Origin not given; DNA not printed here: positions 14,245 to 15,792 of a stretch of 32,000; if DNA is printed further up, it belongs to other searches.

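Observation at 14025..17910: Sorbitol PTS locus without the canonical SDR sorbitol-6-phosphate dehydrogenase; a homoserine-dehydrogenase-like/SAF-domain oxidoreductase takes its place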

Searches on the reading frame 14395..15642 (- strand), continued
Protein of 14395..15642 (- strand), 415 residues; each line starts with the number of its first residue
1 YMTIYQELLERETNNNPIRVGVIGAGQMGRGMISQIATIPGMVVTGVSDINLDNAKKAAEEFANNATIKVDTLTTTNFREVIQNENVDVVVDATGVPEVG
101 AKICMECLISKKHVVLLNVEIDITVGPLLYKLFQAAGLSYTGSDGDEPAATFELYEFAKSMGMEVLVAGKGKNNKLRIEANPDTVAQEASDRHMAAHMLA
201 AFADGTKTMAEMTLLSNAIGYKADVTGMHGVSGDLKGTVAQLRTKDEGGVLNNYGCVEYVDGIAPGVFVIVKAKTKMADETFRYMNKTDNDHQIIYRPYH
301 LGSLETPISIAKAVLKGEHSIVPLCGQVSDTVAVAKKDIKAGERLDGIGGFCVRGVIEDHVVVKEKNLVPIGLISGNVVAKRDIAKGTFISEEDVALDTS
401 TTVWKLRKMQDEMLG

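Call 42: search_dna_similar(query=window:14395-15639:-, collection=plasmids, mode=protein, max_rows=40, rows=spread, max_evalue=1e-30)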
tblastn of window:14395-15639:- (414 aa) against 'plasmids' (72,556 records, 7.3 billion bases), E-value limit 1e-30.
Records with a match: 89; places in all: 94; records where one place covers at least 80% of the query: 89.
Best place of each record, by identity: 60-80% 7; <60% 82.
By first word of the organism name: Rhizobium 18; Sinorhizobium 9; Aminobacter 6; Phyllobacterium 5; Paracoccus 4; Deinococcus 4; Listeria 3; Ligilactobacillus 3; Shinella 3; Caballeronia 3; and 26 more.
By predicted mobility (MOB-suite, as given by PLSDB): non-mobilizable 68; conjugative 14; mobilizable 7.
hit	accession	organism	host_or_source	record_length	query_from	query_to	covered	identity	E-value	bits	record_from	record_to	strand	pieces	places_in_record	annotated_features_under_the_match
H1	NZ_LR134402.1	Listeria monocytogenes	Homo sapiens,Vein blood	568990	1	411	99%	66.5%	5e-176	551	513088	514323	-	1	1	SAF domain-containing protein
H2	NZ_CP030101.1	Listeria monocytogenes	Environment,water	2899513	1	411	99%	66.3%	1e-176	553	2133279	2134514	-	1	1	none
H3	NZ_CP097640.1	Ligilactobacillus salivarius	Sinocyclocheilus grahami,Pure ...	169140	1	413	100%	62.3%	7e-166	523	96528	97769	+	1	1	Gfo/Idh/MocA family oxidoreductase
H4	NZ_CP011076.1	Brevibacillus laterosporus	Oryza sativa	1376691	1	413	100%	43.0%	6e-105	347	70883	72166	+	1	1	none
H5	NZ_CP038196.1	Paracoccus versutus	single cell,soil adjacent to the roots ...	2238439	6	411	98%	39.2%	6e-77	266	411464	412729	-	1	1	none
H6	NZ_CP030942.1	Nitratireductor thuwali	-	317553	3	413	99%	37.6%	2e-80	277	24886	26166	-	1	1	NAD(P)H-dependent oxidoreductase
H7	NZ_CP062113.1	Aminobacter sp. SR38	bacterial pure culture,soil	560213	3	413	99%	37.6%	7e-78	269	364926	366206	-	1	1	NAD(P)H-dependent oxidoreductase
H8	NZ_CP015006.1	Aminobacter aminovorans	cell culture,soil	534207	3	413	99%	37.4%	1e-78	272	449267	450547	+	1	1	NAD(P)H-dependent oxidoreductase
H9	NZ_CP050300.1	Phyllobacterium sp. 628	Oxytropis pumilio,cell culture,root ...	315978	3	413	99%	37.1%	3e-82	282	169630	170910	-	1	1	NAD(P)H-dependent oxidoreductase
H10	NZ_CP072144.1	Rhizobium sp. L51/94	Blueberry,cell culture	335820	3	413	99%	36.7%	2e-82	283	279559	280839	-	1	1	NAD(P)H-dependent oxidoreductase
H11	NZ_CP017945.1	Phyllobacterium zundukense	Oxytropis triphylla,cell culture,root ...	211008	3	413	99%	36.7%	8e-80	275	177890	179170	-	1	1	NAD(P)H-dependent oxidoreductase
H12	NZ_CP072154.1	Rhizobium sp. K15/93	Himalayan blackberry,cell culture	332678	3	413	99%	36.5%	8e-82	281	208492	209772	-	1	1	NAD(P)H-dependent oxidoreductase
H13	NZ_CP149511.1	Pararhizobium sp. A13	Aeschynomene indica,cell ...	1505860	6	414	99%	36.6%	8e-75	260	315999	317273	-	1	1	none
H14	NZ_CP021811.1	Sinorhizobium meliloti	Medicago sativa,Single Cell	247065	3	413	99%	36.2%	5e-82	281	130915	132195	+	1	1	NAD(P)H-dependent oxidoreductase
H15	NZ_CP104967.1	Phyllobacterium sp. A18/5-2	Vicia costata,cell culture,root nodule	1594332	3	413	99%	36.2%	2e-79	274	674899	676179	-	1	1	none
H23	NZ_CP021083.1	Deinococcus ficus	Ficus religiosa L.,cell ...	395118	5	413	99%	34.1%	3e-55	204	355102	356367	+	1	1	SAF domain-containing protein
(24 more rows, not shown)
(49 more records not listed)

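Call 43: get_annotated_region(hit=H3, flank=9000)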
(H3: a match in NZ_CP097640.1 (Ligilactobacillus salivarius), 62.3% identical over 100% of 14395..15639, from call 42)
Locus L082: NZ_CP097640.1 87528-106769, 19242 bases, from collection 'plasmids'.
description: Ligilactobacillus salivarius strain S01 plasmid unnamed1
organism: Ligilactobacillus salivarius (NCBI taxid 1624)
taxonomy: Bacteria; Bacillota; Bacilli; Lactobacillales; Lactobacillaceae; Ligilactobacillus; Ligilactobacillus salivarius
host: -; source: Sinocyclocheilus grahami,Pure culture,intestine; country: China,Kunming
typing (MOB-suite, as given by PLSDB): non-mobilizable; replicon rep_cluster_1685
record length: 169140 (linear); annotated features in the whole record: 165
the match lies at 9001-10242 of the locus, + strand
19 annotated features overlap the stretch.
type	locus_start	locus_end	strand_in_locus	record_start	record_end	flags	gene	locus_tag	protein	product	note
CDS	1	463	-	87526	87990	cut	-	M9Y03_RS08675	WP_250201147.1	heme-binding protein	-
CDS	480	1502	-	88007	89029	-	iolG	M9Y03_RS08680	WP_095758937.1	inositol 2-dehydrogenase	GO:0019310 - inositol catabolic process [Evidence IEA]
CDS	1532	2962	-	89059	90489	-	-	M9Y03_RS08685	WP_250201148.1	sugar porter family MFS transporter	GO:0055085 - transmembrane transport [Evidence IEA]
CDS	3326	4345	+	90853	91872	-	iolG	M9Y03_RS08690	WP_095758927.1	inositol 2-dehydrogenase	GO:0019310 - inositol catabolic process [Evidence IEA]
CDS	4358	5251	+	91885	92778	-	iolE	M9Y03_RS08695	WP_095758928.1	myo-inosose-2 dehydratase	GO:0019310 - inositol catabolic process [Evidence IEA]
CDS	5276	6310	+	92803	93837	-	-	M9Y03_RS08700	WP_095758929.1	Gfo/Idh/MocA family oxidoreductase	-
CDS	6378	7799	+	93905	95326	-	-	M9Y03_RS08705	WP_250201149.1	sugar porter family MFS transporter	GO:0055085 - transmembrane transport [Evidence IEA]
CDS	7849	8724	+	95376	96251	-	-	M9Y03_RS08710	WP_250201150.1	Gfo/Idh/MocA family oxidoreductase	-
CDS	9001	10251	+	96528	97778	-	-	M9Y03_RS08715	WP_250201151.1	Gfo/Idh/MocA family oxidoreductase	-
CDS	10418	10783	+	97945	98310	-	-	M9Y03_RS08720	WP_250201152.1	PTS glucitol/sorbitol transporter subunit IIA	-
CDS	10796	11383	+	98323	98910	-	-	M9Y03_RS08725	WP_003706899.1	PTS glucitol/sorbitol transporter subunit IIC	-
CDS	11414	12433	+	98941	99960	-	-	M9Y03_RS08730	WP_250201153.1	PTS glucitol/sorbitol transporter subunit IIB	-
CDS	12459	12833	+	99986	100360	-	-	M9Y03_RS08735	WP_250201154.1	transcriptional regulator GutM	-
CDS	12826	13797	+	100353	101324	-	-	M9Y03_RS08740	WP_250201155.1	sugar-binding domain-containing protein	-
CDS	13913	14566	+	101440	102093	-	fsa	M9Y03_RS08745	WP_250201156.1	fructose-6-phosphate aldolase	-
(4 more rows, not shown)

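Call 44: get_annotated_region(hit=H14, flank=9000)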
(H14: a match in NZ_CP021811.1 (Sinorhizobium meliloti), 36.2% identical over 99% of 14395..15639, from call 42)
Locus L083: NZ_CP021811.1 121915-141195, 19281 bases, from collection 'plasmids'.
description: Sinorhizobium meliloti strain Rm41 plasmid accessoryA, complete sequence
organism: Sinorhizobium meliloti (NCBI taxid 382)
taxonomy: Bacteria; Pseudomonadota; Alphaproteobacteria; Hyphomicrobiales; Rhizobiaceae; Sinorhizobium; Sinorhizobium meliloti
host: -; source: Medicago sativa,Single Cell; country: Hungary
typing (MOB-suite, as given by PLSDB): conjugative; replicon rep_cluster_471; relaxase MOBQ,MOBQ; mating-pair formation MPF_T
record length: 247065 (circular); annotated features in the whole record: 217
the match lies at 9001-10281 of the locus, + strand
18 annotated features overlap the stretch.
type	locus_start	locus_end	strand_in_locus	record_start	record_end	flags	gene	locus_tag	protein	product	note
CDS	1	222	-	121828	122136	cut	-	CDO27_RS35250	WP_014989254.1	GTP-binding protein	-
CDS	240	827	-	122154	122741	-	-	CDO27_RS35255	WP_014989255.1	hypothetical protein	-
CDS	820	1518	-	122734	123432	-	-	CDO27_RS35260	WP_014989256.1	hypothetical protein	-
CDS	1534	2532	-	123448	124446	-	-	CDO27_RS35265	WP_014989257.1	sugar kinase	-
CDS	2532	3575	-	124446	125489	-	-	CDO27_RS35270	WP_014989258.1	ABC transporter ATP-binding protein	-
CDS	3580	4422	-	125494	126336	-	-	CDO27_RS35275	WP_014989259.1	carbohydrate ABC transporter permease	GO:0008643 - carbohydrate transport [Evidence IEA]; GO:0055085 - transmembrane transport [Evidence IEA]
CDS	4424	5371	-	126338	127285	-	-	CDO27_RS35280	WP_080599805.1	sugar ABC transporter permease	-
CDS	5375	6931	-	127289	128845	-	-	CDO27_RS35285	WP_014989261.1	extracellular solute-binding protein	-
CDS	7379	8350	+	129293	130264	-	-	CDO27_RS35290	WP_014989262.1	sugar-binding transcriptional regulator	-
CDS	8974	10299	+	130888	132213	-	-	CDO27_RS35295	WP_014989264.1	NAD(P)H-dependent oxidoreductase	-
CDS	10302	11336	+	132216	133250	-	-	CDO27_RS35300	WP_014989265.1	thiamine pyrophosphate-dependent dehydrogenase E1 component subunit alpha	-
CDS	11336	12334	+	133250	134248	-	-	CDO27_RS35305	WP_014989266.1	alpha-ketoacid dehydrogenase subunit beta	-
CDS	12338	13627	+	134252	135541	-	-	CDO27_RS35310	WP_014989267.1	2-oxo acid dehydrogenase subunit E2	-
CDS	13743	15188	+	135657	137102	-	lpdA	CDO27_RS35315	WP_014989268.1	dihydrolipoyl dehydrogenase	GO:0045454 - cell redox homeostasis [Evidence IEA]; GO:0051068 - dihydrolipoamide metabolic process [Evidence IEA]; ...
CDS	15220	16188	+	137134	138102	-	lipA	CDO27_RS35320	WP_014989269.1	lipoyl synthase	GO:0009107 - lipoate biosynthetic process [Evidence IEA]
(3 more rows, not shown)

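Call 46: get_annotated_region(hit=H4, flank=9000)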
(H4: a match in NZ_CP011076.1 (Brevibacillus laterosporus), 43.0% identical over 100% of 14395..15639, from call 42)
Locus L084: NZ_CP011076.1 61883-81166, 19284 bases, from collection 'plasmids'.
description: Brevibacillus laterosporus strain B9 plasmid unnamed2, complete sequence
organism: Brevibacillus laterosporus (NCBI taxid 1465)
taxonomy: Bacteria; Bacillota; Bacilli; Bacillales; Paenibacillaceae; Brevibacillus; Brevibacillus laterosporus
host: -; source: Oryza sativa; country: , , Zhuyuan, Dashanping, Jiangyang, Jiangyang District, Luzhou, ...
typing (MOB-suite, as given by PLSDB): non-mobilizable
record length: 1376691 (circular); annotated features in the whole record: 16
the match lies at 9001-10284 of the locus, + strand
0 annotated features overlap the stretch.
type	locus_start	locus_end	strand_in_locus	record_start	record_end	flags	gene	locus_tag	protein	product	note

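Call 47: get_annotated_region(hit=H6, flank=9000)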
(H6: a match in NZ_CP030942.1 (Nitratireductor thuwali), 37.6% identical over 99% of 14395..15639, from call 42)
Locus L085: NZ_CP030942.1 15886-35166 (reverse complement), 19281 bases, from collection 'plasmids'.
description: Nitratireductor thuwali strain Nit1536 plasmid p1536_1, complete sequence
organism: Nitratireductor thuwali (NCBI taxid 2267699)
taxonomy: Bacteria; Pseudomonadota; Alphaproteobacteria; Hyphomicrobiales; Phyllobacteriaceae; Nitratireductor; Nitratireductor thuwali
host: -; source: -; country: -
typing (MOB-suite, as given by PLSDB): non-mobilizable
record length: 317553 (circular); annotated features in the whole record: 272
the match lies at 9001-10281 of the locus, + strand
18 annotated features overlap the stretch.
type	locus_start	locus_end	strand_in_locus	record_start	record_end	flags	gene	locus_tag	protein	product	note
CDS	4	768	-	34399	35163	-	-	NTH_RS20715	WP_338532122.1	GntR family transcriptional regulator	-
CDS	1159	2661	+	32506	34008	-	-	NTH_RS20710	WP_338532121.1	sugar ABC transporter ATP-binding protein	-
CDS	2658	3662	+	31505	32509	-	-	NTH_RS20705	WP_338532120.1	ABC transporter permease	GO:0008643 - carbohydrate transport [Evidence IEA]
CDS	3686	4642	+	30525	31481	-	-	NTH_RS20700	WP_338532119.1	ABC transporter substrate-binding protein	-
CDS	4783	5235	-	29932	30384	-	-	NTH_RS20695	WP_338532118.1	RbsD/FucU family protein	-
CDS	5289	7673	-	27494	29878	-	-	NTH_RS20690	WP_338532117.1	aldehyde dehydrogenase family protein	-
CDS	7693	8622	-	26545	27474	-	deoC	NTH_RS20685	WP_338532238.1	deoxyribose-phosphate aldolase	GO:0009264 - deoxyribonucleotide catabolic process [Evidence IEA]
CDS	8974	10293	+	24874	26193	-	-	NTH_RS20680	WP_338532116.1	NAD(P)H-dependent oxidoreductase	-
CDS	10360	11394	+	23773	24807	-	-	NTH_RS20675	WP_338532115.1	thiamine pyrophosphate-dependent dehydrogenase E1 component subunit alpha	-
CDS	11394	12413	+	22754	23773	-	-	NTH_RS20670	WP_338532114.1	alpha-ketoacid dehydrogenase subunit beta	-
CDS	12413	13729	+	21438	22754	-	-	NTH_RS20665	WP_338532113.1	pyruvate dehydrogenase complex dihydrolipoamide acetyltransferase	GO:0006086 - acetyl-CoA biosynthetic process from pyruvate [Evidence IEA]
CDS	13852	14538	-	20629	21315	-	-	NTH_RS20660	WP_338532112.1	HAD family hydrolase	-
CDS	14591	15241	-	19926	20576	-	-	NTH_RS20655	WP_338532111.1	hypothetical protein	-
CDS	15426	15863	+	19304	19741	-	-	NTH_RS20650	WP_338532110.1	transcriptional regulator GutM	-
CDS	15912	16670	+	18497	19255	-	-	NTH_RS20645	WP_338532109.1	PTS glucitol/sorbitol transporter subunit IIC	-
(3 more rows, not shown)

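Call 48: get_annotated_region(hit=H23, flank=9000)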
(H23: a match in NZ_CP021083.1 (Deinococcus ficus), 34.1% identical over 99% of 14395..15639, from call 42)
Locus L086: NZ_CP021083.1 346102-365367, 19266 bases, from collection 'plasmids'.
description: Deinococcus ficus strain CC-FR2-10 plasmid pDFI2, complete sequence
organism: Deinococcus ficus (NCBI taxid 317577)
taxonomy: Bacteria; Deinococcota; Deinococci; Deinococcales; Deinococcaceae; Deinococcus; Deinococcus ficus
host: -; source: Ficus religiosa L.,cell culture,rhizosphere,rhizosphere; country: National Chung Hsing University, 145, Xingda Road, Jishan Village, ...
typing (MOB-suite, as given by PLSDB): non-mobilizable; replicon rep_cluster_202
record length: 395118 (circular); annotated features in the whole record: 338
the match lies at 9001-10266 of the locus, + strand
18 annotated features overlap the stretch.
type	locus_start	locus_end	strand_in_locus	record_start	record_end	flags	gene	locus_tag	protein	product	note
CDS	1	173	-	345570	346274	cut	-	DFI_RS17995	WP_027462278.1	gamma-glutamyl-gamma-aminobutyrate hydrolase family protein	-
CDS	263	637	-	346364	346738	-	-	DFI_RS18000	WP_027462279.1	HU family DNA-binding protein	-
CDS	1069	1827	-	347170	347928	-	pstB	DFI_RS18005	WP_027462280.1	phosphate ABC transporter ATP-binding protein PstB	-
CDS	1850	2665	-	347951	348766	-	pstA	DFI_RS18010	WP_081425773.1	phosphate ABC transporter permease PstA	-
CDS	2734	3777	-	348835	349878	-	pstC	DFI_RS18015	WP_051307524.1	phosphate ABC transporter permease subunit PstC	-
CDS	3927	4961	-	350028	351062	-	pstS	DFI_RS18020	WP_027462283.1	phosphate ABC transporter substrate-binding protein PstS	-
CDS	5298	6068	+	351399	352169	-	rfbF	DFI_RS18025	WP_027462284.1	glucose-1-phosphate cytidylyltransferase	GO:0009103 - lipopolysaccharide biosynthetic process [Evidence IEA]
CDS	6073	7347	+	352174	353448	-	lhgO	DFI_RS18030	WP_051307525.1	L-2-hydroxyglutarate oxidase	-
CDS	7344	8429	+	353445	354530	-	-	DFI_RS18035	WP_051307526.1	SDR family oxidoreductase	-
CDS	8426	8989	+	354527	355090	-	rfbC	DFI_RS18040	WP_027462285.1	dTDP-4-dehydrorhamnose 3,5-epimerase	GO:0019305 - dTDP-rhamnose biosynthetic process [Evidence IEA]; GO:0009243 - O antigen biosynthetic process [Evidence ...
CDS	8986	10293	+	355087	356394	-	-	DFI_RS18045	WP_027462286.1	SAF domain-containing protein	-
CDS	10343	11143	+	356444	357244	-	-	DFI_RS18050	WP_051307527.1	hypothetical protein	-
CDS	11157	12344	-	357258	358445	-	-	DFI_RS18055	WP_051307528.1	glycosyltransferase family 4 protein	-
CDS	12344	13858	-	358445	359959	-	-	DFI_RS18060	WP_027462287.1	right-handed parallel beta-helix repeat-containing protein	-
CDS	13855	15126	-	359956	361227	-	-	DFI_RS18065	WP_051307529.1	glycosyltransferase family 4 protein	-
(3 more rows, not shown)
